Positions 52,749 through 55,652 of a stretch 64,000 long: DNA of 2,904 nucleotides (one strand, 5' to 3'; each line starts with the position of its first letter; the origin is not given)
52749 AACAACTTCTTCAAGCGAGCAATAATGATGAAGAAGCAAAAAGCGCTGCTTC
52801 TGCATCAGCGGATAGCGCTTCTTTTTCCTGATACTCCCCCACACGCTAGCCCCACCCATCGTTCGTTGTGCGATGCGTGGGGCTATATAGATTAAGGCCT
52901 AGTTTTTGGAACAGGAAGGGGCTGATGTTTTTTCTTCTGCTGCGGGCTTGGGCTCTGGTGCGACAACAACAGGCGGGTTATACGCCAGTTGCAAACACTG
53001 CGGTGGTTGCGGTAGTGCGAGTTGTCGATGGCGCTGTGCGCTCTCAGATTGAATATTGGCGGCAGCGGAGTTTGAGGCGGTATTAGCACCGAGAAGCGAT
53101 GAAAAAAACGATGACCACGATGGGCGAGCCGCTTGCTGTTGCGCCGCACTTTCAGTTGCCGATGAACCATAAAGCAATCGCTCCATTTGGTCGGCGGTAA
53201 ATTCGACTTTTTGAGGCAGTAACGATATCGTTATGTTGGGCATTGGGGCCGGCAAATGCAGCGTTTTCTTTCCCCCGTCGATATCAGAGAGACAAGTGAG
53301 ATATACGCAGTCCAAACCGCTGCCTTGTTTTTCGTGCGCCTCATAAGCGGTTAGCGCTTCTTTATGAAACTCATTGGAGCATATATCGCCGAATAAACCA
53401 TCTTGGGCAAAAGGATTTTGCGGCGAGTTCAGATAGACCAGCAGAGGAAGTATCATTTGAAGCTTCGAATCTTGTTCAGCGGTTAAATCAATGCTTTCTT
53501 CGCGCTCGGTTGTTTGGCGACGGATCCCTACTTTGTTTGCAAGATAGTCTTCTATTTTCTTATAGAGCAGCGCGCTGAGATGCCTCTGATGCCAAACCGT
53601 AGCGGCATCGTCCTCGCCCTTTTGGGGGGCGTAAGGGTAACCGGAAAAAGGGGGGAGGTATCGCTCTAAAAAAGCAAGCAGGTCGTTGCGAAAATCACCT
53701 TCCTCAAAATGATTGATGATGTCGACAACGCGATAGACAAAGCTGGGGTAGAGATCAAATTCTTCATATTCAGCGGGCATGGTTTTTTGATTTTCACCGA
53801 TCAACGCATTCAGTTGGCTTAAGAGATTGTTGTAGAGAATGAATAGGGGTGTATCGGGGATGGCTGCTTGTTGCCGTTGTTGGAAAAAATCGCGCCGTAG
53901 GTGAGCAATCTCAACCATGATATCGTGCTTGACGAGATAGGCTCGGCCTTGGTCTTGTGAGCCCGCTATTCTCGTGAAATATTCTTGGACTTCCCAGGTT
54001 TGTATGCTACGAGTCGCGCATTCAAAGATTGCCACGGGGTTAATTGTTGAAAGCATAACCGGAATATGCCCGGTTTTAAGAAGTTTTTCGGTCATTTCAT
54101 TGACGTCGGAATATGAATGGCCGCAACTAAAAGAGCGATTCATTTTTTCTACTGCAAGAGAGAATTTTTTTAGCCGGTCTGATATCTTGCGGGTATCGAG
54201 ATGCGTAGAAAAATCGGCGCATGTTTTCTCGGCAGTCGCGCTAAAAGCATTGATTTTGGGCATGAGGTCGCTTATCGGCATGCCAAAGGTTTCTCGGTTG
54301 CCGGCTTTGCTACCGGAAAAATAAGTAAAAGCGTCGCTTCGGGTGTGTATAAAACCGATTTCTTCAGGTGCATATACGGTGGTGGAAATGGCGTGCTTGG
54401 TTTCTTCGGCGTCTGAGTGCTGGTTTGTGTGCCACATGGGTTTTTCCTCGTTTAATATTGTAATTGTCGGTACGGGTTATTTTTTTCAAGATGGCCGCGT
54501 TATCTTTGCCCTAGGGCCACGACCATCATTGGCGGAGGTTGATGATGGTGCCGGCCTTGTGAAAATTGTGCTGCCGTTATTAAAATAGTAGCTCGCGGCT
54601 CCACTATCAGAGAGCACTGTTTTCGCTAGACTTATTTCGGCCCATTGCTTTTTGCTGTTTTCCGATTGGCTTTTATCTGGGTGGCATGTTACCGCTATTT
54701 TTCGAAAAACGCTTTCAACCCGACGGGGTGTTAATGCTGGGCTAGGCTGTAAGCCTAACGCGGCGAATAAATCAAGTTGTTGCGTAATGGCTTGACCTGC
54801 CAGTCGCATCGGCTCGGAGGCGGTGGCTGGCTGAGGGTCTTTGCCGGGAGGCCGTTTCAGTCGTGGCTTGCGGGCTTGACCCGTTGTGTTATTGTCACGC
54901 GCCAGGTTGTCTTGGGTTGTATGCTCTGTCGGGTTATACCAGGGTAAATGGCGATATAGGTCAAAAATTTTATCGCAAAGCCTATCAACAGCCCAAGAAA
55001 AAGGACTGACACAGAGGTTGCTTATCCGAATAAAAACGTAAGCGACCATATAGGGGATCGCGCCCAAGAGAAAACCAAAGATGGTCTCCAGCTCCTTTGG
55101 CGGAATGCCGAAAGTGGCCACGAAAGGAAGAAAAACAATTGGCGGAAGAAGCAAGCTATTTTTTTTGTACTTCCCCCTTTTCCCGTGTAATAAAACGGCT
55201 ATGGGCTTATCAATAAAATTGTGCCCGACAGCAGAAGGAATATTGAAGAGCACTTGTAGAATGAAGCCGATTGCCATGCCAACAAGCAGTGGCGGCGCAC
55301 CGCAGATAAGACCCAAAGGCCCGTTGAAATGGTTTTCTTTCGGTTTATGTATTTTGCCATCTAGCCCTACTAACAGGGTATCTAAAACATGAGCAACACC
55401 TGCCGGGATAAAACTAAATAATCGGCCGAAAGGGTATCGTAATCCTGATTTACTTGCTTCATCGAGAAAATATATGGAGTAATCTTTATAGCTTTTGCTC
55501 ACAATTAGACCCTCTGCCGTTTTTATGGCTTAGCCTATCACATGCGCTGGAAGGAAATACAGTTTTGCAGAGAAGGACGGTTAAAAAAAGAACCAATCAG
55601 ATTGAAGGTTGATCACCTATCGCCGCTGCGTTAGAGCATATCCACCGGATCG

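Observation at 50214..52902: Low-GC AAA+ ATPase gene bracketed by ~400-bp near-identical direct repeats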

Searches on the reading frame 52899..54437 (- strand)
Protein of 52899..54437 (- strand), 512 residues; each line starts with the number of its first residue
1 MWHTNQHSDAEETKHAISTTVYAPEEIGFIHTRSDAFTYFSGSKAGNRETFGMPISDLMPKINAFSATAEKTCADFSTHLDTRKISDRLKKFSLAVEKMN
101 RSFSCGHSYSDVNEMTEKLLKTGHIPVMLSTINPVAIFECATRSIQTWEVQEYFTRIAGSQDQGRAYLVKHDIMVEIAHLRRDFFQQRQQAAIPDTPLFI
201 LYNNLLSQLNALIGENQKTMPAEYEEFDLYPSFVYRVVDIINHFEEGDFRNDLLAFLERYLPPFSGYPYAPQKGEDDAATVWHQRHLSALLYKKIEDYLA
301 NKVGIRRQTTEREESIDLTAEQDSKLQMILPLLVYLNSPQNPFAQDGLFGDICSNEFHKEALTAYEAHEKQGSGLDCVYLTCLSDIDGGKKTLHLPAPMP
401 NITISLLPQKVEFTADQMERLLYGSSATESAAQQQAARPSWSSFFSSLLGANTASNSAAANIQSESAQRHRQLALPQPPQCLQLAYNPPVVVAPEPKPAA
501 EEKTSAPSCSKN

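Call 6: search_protein_families(library=pfam, proteins=[window:52899-54437:-], max_evalue=0.01)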
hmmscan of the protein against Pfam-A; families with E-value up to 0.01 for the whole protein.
window:52899-54437:- (512 aa): 0 families

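Call 18: search_protein_families(library=padloc, proteins=[window:52899-54437:-], max_evalue=0.01)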
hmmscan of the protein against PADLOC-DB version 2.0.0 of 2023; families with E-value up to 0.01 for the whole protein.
window:52899-54437:- (512 aa): 0 families

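Call 19: search_protein_families(library=ncbifam, proteins=[window:52899-54437:-], max_evalue=0.01)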
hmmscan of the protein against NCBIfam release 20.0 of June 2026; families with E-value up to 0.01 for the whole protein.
window:52899-54437:- (512 aa): 0 families

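Call 22: find_homologous_proteins(query=window:52899-54437:-, max_evalue=0.001)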
Query window:52899-54437:- (512 aa): 2 proteins with E <= 0.001 among 8000 candidates.
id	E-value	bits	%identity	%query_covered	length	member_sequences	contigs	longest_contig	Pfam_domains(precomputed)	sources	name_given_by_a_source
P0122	0.0e+0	1171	100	100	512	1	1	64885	-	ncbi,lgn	-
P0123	1.0e-66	244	34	97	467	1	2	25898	-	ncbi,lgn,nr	ncbi:MAG: hypothetical protein P4M14_02640 [Gammaproteobacteria bacterium]|nr:hypothetical protein [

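Call 23: find_encoding_contigs(protein=P0122, flank=10000, max_places=4)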
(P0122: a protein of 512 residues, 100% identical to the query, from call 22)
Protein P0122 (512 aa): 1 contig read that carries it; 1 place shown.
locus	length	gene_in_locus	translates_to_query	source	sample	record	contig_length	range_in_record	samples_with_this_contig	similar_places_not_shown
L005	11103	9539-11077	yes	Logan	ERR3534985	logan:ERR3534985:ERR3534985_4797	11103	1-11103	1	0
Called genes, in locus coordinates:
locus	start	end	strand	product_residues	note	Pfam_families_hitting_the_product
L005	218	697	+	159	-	PF03073:TspO_MBR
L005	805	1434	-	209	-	PF01965:DJ-1_PfpI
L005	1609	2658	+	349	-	-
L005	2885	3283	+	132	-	-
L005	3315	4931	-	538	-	PF01145:Band_7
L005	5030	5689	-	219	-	PF00455:DeoRC (faint), PF06026:Rib_5-P_isom_A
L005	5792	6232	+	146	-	PF00011:HSP20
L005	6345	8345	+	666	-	PF17764:PriA_3primeBD, PF00270:DEAD, PF04851:ResIII, PF18319:Zn_ribbon_PriA, PF00271:Helicase_C (weak), PF18074:PriA_C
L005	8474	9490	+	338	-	PF00226:DnaJ (weak)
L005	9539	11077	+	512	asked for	-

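Call 24: find_encoding_contigs(protein=P0123, flank=10000, max_places=4)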
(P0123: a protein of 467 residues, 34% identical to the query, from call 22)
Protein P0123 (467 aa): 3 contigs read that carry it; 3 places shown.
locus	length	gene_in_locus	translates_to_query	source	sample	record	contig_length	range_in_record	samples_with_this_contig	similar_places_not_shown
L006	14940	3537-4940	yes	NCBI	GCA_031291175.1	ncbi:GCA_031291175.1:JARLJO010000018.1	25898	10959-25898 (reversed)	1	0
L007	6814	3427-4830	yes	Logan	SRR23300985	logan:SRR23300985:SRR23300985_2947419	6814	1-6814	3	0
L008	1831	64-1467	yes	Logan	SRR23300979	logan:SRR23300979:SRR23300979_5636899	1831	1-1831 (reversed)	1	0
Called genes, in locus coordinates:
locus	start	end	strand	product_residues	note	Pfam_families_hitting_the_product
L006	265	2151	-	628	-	PF00122:E1-E2_ATPase, PF00702:Hydrolase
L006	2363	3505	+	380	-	PF00226:DnaJ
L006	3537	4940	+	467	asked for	-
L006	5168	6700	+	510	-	-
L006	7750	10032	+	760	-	PF09371:Tex_N, PF22706:Tex_central_region, PF14639:YqgF (weak), PF16921:Tex_YqgF, PF14635:HHH_7, PF12836:HHH_3, PF17674:HHH_9, PF00575:S1, +2 more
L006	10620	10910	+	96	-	PF01541:GIY-YIG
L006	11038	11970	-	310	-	PF04381:RdgC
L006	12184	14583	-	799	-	PF01326:PPDK_N, PF00391:PEP-utilizers, PF02896:PEP-utilizers_C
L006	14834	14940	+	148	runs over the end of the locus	PF10116:Host_attach, PF18856:baeRF_family12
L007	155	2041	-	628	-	PF00122:E1-E2_ATPase, PF00702:Hydrolase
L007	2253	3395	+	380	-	PF00226:DnaJ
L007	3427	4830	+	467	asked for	-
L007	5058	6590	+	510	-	-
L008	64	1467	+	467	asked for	-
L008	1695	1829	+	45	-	?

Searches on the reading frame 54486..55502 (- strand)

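Call 6: search_protein_families(library=pfam, proteins=[window:54486-55502:-], max_evalue=0.01)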
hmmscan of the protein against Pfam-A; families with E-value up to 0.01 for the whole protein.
window:54486-55502:- (338 aa): 1 family
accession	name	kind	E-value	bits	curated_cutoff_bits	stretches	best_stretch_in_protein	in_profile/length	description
PF00226.36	DnaJ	-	3.1e-07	30.8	27.8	1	244-300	1-56/63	DnaJ domain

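Call 19: search_protein_families(library=ncbifam, proteins=[window:54486-55502:-], max_evalue=0.01)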
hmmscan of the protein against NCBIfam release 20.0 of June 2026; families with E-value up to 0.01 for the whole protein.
window:54486-55502:- (338 aa): 8 families
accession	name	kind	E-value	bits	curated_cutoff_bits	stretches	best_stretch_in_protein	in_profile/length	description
TIGR02349.1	DnaJ_bact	equivalog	1.9e-05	24.2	377.2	1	260-316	15-72/354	molecular chaperone DnaJ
NF010885.0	PRK14292.1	equivalog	3.7e-05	22.9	585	1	260-312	17-69/371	chaperone protein DnaJ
NF010892.0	PRK14299.1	equivalog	0.0001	21.7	392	1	244-325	5-88/291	chaperone protein DnaJ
NF037946.1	terminal_TopJ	equivalog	0.0002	20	300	1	263-300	23-60/810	terminal organelle assembly protein TopJ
NF010871.0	PRK14278.1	equivalog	0.00027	19.9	502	1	245-300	5-58/378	molecular chaperone DnaJ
NF008035.0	PRK10767.1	subfamily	0.0005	19.2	338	1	259-315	18-75/374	molecular chaperone DnaJ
NF007618.0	PRK10266.1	equivalog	0.0023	17.4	403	1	244-303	5-62/306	curved DNA-binding protein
TIGR03835.1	termin_org_DnaJ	equivalog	0.0088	14.4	512.25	0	262-300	19-57/871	terminal organelle assembly protein TopJ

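Call 90: search_protein_families(library=padloc, proteins=[window:54486-55502:-], max_evalue=0.001)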
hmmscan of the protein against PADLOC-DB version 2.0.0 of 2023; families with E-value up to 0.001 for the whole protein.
window:54486-55502:- (338 aa): 0 families
